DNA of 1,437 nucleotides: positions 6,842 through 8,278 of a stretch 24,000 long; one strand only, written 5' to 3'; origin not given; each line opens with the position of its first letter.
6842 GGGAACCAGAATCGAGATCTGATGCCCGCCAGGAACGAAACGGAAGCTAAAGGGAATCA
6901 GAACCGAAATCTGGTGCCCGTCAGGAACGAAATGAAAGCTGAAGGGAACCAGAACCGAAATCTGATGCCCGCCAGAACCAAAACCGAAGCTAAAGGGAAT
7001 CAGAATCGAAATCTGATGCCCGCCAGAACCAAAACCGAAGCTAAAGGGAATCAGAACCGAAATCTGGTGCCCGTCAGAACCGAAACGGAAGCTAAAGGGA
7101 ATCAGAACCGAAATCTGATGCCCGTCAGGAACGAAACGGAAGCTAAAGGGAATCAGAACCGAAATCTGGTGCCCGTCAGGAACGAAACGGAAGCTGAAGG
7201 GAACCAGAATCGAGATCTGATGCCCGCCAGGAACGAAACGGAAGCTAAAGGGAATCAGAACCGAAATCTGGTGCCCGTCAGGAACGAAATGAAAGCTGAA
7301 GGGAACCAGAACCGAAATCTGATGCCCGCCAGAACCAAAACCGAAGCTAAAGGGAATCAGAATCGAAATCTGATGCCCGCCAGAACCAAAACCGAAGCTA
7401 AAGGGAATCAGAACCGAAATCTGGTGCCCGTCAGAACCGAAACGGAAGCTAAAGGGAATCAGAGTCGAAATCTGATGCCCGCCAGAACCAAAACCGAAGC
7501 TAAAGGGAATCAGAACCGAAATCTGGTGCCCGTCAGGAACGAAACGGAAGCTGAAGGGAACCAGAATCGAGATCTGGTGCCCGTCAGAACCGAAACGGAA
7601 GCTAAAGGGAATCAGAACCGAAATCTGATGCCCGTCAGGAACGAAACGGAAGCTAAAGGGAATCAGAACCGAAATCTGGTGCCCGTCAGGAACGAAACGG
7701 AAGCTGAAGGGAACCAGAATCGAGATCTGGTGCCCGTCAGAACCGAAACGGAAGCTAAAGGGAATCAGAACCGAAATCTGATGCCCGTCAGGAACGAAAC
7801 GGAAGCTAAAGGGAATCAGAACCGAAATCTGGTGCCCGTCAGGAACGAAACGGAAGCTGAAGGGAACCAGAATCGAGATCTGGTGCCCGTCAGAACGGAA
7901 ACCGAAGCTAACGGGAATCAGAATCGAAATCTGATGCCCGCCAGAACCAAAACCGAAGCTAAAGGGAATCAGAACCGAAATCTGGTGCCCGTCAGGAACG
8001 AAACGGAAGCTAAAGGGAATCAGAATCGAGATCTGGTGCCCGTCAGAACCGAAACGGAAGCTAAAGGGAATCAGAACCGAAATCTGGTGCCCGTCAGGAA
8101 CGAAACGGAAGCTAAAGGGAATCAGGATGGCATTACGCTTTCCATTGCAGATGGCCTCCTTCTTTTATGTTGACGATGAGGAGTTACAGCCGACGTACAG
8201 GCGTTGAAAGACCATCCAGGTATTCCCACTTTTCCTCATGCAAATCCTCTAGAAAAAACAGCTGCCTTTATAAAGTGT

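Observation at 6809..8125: Perfectly phased array of ~26 x 51-bp tandem repeats with higher-order structure inside a conserved housekeeping cluster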

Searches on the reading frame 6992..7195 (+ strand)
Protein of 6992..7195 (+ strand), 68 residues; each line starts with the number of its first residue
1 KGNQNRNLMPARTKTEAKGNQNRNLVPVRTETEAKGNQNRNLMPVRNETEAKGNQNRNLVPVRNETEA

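Call 44: find_homologous_proteins(query=A1, max_evalue=10)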
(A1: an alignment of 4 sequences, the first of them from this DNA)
Query A1 (4 sequences) (68 aa, profile of the alignment): 13 proteins with E <= 10 among 2227 candidates.
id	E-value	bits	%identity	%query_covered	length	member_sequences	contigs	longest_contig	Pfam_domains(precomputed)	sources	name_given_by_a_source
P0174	1.6e-27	113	45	88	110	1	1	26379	-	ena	-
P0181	1.9e-17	81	47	63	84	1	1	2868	-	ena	-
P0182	4.4e-17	80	47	63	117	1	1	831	-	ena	-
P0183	3.1e-13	67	40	69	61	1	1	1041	-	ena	-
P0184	9.4e-10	56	38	57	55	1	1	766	-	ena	-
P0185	2.8e-9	55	47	53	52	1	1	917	-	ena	-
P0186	3.8e-9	54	46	51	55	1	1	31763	-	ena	-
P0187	2.6e-7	48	45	43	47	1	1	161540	-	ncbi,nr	ncbi:hypothetical protein PY093_05495 [Cytobacillus sp. S13-E01]|nr:hypothetical protein [Cytobacill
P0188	3.6e-6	45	50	35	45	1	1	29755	-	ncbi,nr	ncbi:hypothetical protein PY093_19545 [Cytobacillus sp. S13-E01]|nr:hypothetical protein [Cytobacill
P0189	5.3e-4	38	55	29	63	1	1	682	-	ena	-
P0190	3.2e-1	29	50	29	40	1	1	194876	-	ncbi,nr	ncbi:hypothetical protein PY093_03960 [Cytobacillus sp. S13-E01]|nr:hypothetical protein [Cytobacill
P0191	2.1e+0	26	58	38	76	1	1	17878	-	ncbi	ncbi:hypothetical protein, partial [Falsibacillus albus]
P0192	8.5e+0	24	37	51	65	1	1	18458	-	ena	-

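Call 46: find_encoding_contigs(protein=P0191, flank=6000, max_places=4)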
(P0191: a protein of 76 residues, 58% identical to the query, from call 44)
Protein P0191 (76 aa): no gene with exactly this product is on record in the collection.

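Call 47: find_encoding_contigs(protein=P0187, flank=4000, max_places=3)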
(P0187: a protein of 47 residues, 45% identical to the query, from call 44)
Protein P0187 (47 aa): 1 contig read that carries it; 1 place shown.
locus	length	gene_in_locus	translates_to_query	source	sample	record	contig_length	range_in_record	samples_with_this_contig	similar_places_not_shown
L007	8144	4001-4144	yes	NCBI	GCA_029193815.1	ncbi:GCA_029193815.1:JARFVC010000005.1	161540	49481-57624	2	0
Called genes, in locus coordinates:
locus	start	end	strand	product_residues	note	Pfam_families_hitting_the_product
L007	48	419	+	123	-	PF00583:Acetyltransf_1, PF13673:Acetyltransf_10 (weak), PF14542:Acetyltransf_CG (weak), PF13508:Acetyltransf_7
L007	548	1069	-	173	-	PF03745:DUF309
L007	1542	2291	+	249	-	PF02616:SMC_ScpA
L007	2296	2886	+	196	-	PF04079:SMC_ScpB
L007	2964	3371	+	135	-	-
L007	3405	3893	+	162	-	PF13047:DUF3907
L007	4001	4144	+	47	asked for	-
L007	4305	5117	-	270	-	PF11155:DUF2935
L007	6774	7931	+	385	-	PF00768:Peptidase_S11, PF07943:PBP5_C (weak)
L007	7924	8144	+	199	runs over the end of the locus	PF07670:Gate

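Call 48: find_encoding_contigs(protein=P0188, flank=4000, max_places=3)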
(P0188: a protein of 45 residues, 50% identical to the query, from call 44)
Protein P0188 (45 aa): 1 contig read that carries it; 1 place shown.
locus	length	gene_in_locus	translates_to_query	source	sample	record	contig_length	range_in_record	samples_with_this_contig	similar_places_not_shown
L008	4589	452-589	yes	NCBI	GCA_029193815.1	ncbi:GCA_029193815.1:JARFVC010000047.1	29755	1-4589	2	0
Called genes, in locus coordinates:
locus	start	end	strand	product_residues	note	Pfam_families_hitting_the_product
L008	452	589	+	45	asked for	-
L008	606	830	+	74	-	-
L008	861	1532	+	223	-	-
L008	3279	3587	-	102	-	PF10842:DUF2642 (weak)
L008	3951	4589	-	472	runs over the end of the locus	PF00171:Aldedh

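Call 49: find_encoding_contigs(protein=P0190, flank=4000, max_places=3)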
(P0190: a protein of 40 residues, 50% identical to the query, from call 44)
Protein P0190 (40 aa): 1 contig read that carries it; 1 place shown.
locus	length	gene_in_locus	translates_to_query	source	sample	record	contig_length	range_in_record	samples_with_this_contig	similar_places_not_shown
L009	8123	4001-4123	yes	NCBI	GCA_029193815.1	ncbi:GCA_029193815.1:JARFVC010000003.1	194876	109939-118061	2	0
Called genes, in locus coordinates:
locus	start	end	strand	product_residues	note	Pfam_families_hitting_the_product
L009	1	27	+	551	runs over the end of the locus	PF00749:tRNA-synt_1c, PF03950:tRNA-synt_1c_C, PF20974:tRNA-synt_1c_C2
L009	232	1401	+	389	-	PF04851:ResIII, PF00270:DEAD, PF00271:Helicase_C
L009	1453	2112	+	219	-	PF01370:Epimerase (weak), PF13460:NAD_binding_10 (faint), PF08732:HIM1 (weak)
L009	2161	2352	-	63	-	PF09962:DUF2196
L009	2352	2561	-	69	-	-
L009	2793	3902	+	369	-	PF00487:FA_desaturase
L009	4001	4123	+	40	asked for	-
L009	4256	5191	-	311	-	PF03009:GDPD, PF13653:GDPD_2 (weak)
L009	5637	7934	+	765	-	PF01443:Viral_helicase1 (faint), PF13245:AAA_19 (faint), PF00580:UvrD-helicase, PF13361:UvrD_C (weak), PF13538:UvrD_C_2 (weak)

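Call 58: find_encoding_contigs(protein=P0192, flank=4000, max_places=3)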
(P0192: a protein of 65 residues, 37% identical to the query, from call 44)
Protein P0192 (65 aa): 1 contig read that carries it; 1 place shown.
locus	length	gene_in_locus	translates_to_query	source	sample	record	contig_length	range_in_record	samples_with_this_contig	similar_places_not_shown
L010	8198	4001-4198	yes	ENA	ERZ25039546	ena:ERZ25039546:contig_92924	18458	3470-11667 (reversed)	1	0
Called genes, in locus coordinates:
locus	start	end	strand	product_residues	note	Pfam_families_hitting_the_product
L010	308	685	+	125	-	PF05525:Branch_AA_trans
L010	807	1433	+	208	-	PF05525:Branch_AA_trans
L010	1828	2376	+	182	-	PF13238:AAA_18 (faint), PF01202:SKI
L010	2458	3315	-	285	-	PF20730:YetF_N (weak), PF04239:DUF421, PF07870:DUF1657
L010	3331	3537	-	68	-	PF07870:DUF1657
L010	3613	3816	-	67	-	PF07870:DUF1657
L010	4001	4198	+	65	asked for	-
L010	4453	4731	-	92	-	-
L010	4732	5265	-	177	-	PF08378:NERD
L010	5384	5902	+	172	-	PF02870:Methyltransf_1N, PF01035:DNA_binding_1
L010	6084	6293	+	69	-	PF02416:TatA_B_E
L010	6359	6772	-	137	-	PF09967:DUF2201 (weak)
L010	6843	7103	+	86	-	-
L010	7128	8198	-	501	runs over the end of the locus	PF00384:Molybdopterin, PF01568:Molydop_binding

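Call 59: find_encoding_contigs(protein=P0186, flank=4000, max_places=3)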
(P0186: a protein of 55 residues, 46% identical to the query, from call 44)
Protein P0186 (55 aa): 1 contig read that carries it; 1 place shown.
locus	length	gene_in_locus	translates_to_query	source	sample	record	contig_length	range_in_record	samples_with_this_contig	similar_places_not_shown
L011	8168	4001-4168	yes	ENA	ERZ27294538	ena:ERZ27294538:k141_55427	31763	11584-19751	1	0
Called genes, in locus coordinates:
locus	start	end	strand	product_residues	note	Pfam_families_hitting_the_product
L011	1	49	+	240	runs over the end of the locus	PF11167:DUF2953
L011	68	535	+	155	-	PF09579:Spore_YtfJ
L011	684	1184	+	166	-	PF00578:AhpC-TSA, PF08534:Redoxin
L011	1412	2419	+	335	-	PF21106:YtxK_like, PF02384:N6_Mtase, PF07669:Eco57I (weak)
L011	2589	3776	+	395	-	PF00871:Acetate_kinase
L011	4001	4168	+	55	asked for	-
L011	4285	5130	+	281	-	PF12787:EcsC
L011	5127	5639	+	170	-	PF00994:MoCF_biosynth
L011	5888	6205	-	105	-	-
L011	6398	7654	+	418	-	PF00764:Arginosuc_synth, PF20979:Arginosuc_syn_C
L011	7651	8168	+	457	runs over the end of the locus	PF00206:Lyase_1, PF14698:ASL_C2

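Call 83: list_cluster_members(proteins=[P0191, P0188, P0001, window:6686-8170:+, window:6719-8170:+, window:6746-8170:+])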
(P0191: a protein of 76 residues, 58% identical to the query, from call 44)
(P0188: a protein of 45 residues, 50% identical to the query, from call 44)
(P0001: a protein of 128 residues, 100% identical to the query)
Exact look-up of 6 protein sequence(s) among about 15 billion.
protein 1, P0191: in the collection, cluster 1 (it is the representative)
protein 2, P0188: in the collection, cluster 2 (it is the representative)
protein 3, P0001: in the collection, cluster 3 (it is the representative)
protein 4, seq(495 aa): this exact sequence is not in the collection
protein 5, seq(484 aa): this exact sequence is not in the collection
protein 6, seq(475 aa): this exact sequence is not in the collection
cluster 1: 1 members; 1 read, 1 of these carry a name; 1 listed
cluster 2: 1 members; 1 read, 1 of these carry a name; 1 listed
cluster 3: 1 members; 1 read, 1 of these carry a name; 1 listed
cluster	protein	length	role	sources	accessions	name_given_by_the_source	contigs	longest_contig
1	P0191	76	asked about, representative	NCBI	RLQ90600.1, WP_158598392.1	hypothetical protein, partial [Falsibacillus albus]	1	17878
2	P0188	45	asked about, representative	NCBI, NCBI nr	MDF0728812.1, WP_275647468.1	hypothetical protein PY093_19545 [Cytobacillus sp. S13-E01] | hypothetical protein [Cytobacillus sp. S13-E01]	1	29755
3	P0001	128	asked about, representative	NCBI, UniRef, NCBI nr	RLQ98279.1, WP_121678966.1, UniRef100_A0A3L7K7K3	transcription antitermination factor NusB [Falsibacillus albus] | Transcription antitermination protein NusB n=1 Tax=Falsibacillus albus TaxID=2478915 ...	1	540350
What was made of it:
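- NCBI annotated the partial ORF at the second F. albus locus in this same frame (call 83).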

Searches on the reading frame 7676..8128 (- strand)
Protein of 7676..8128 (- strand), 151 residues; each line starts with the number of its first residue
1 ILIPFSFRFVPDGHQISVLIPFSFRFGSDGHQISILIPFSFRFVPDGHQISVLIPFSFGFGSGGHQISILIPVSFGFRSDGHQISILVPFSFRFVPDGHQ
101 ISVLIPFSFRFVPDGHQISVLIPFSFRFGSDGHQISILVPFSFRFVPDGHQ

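Call 75: search_protein_families(library=pfam, proteins=[window:7676-8128:-], max_evalue=0.01)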
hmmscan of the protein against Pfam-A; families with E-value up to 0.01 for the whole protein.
seq(151 aa): 1 family
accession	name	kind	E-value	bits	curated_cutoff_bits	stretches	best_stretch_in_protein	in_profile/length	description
PF13527.13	Acetyltransf_9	-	0.00017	22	25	0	78-94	102-118/127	Acetyltransferase (GNAT) domain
